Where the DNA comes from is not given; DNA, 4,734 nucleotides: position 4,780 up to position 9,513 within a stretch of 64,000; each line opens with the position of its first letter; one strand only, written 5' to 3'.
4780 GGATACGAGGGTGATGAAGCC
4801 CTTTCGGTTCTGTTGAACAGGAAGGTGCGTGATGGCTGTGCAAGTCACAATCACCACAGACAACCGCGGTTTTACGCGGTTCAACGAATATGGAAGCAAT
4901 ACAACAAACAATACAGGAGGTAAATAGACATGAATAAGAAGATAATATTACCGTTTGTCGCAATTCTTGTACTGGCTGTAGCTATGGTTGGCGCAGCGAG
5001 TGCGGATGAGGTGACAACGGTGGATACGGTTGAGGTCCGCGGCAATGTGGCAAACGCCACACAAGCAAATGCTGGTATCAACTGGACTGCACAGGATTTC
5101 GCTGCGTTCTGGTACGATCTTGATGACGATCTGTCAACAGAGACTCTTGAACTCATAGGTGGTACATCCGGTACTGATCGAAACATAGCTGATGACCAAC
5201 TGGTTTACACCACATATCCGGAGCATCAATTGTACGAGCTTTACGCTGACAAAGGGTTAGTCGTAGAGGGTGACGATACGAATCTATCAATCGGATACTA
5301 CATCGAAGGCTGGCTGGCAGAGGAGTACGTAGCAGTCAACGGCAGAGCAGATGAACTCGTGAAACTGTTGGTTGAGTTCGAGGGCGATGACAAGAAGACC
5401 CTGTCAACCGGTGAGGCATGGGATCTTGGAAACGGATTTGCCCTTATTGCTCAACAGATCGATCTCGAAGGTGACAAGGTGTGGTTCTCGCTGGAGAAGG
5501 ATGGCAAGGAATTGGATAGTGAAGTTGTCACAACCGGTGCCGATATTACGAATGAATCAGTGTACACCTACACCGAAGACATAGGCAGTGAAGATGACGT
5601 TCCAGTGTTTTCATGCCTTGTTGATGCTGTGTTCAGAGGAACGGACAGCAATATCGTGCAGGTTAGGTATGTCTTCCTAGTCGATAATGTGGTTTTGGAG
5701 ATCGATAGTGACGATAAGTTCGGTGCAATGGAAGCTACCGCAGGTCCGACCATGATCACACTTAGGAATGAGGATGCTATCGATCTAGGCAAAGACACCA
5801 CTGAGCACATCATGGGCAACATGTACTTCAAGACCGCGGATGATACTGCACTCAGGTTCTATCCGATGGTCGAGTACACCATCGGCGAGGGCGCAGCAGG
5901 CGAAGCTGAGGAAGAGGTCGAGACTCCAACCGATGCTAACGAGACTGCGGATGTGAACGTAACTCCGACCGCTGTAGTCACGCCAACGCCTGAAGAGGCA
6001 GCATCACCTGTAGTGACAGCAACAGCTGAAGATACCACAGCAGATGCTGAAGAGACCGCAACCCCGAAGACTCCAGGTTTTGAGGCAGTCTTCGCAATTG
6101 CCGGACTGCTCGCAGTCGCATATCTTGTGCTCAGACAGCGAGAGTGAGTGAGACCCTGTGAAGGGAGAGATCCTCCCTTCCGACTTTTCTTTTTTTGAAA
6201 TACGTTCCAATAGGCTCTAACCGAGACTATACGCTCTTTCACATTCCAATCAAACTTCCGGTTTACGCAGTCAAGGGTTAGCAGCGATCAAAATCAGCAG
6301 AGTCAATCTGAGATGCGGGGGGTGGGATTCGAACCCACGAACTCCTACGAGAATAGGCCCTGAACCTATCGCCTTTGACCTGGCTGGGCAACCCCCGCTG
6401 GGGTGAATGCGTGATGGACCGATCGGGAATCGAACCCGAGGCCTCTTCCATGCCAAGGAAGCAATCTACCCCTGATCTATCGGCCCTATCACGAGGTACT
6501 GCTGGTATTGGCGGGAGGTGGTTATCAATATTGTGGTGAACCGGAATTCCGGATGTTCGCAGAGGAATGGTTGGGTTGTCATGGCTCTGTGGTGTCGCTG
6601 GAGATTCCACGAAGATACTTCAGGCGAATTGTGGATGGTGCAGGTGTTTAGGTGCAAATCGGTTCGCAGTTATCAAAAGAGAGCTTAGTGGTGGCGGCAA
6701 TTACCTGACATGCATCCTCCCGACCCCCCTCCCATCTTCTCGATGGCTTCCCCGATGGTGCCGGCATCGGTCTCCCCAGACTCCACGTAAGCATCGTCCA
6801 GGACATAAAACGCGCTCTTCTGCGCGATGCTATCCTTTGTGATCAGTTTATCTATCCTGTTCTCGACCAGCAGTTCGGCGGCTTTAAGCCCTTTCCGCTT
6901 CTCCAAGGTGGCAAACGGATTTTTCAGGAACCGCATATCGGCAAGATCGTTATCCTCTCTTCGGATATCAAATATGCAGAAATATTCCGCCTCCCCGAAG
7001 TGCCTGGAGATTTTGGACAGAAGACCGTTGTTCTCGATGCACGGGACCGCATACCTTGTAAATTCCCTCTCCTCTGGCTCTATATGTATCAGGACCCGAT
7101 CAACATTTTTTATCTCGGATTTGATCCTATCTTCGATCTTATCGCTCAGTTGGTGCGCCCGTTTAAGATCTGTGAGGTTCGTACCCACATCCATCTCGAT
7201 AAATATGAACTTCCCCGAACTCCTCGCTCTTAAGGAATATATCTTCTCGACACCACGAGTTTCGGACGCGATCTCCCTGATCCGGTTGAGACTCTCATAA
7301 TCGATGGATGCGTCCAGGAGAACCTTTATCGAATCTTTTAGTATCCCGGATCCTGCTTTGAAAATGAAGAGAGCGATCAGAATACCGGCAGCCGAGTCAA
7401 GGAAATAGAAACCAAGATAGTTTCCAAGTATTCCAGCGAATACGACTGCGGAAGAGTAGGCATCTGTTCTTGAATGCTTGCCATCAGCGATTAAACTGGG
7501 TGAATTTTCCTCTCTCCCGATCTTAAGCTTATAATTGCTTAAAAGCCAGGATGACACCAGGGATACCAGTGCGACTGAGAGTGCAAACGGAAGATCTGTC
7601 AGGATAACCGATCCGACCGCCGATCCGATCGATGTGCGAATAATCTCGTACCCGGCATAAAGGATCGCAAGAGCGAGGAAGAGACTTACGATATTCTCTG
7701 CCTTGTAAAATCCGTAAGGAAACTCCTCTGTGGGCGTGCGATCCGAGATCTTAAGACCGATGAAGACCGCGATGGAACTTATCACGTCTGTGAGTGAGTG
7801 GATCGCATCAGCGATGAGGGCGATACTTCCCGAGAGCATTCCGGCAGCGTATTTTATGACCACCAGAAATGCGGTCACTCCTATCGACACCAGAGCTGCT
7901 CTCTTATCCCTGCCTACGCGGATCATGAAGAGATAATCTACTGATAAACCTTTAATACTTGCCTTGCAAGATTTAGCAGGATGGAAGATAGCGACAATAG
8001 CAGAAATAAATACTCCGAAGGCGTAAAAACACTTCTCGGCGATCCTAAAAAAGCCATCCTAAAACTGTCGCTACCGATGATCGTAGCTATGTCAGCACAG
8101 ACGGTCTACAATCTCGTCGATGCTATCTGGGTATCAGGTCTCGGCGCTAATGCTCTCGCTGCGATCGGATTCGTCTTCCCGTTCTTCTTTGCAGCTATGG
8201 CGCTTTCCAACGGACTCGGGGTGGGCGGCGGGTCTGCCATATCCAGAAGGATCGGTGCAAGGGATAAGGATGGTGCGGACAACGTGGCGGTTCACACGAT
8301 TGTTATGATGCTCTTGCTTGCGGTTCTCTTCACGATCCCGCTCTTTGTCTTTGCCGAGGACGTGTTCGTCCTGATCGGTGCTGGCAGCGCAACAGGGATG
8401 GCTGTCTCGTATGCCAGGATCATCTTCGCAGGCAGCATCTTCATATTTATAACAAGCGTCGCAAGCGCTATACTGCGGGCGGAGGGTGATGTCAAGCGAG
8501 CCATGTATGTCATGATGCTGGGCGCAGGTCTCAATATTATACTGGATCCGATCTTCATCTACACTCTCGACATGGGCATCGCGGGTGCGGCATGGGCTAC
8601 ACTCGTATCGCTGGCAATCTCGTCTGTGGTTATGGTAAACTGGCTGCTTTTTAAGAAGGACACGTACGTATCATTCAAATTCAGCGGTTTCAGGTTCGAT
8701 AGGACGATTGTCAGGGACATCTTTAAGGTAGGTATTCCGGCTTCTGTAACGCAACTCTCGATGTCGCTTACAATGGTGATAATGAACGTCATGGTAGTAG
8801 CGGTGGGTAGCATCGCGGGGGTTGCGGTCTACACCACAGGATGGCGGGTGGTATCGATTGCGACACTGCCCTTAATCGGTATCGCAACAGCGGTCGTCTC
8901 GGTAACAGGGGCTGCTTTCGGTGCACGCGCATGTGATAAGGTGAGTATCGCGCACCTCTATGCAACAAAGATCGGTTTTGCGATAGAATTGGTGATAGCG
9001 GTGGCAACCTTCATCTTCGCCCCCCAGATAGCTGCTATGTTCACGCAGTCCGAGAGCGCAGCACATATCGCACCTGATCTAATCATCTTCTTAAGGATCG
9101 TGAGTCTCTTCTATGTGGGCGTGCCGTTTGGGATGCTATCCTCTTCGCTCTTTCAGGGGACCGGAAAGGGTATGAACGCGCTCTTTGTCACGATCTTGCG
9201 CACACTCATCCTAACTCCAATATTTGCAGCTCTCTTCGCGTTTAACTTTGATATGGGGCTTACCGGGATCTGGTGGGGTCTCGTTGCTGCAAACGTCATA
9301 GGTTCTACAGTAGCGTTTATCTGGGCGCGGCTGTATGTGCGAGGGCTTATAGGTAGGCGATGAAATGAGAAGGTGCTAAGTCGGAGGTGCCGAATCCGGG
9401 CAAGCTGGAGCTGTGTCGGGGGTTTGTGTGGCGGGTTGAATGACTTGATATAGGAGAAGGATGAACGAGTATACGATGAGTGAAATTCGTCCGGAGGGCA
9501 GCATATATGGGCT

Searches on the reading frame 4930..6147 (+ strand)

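Call 17: search_protein_families(library=pfam, proteins=[window:4930-6147:+], max_evalue=0.01)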
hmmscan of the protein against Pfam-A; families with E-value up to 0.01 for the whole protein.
window:4930-6147:+ (405 aa): 2 families
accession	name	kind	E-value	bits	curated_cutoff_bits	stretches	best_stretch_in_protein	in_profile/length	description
PF07752.16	S-layer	-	2e-67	227.4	30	1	45-304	5-259/259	S-layer protein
PF18204.6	PGF-CTERM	-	3.2e-10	40.1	18.8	1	381-402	1-22/23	PGF-CTERM motif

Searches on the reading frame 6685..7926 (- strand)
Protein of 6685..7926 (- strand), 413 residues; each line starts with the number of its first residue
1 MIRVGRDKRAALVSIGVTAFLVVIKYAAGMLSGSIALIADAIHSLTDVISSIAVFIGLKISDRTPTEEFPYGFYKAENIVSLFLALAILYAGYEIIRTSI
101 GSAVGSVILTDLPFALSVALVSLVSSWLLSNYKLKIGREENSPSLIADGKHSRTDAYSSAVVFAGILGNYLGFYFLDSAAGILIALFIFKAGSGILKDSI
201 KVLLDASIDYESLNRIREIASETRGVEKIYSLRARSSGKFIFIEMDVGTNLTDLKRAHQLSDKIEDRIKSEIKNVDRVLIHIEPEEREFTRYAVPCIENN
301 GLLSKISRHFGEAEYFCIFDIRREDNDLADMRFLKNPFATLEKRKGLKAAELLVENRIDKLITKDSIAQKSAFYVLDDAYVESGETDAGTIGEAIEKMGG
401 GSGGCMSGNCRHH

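Call 59: search_protein_families(library=pfam, proteins=[window:6685-7926:-], max_evalue=0.00001)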
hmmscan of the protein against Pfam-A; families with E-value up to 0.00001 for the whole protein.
window:6685-7926:- (413 aa): 3 families
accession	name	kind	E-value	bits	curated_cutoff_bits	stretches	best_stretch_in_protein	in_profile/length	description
PF01545.26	Cation_efflux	-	5.2e-45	154.1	26.6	1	12-204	2-198/198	Cation efflux family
PF16916.11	ZT_dimer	-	1.9e-17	63.4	26.7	1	209-285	2-78/78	Dimerisation domain of Zinc Transporter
PF02579.22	Nitro_FeMo-Co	-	5.8e-09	36.6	26.3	1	304-398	3-92/94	Dinitrogenase iron-molybdenum cofactor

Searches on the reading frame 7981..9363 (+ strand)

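Call 59: search_protein_families(library=pfam, proteins=[window:7981-9363:+], max_evalue=0.00001)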
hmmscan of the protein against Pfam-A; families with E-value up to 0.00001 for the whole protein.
window:7981-9363:+ (460 aa): 1 family
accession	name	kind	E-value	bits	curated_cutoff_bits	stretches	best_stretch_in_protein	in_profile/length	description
PF01554.23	MatE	-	7.6e-52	175.7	24.9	2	32-191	1-161/161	MatE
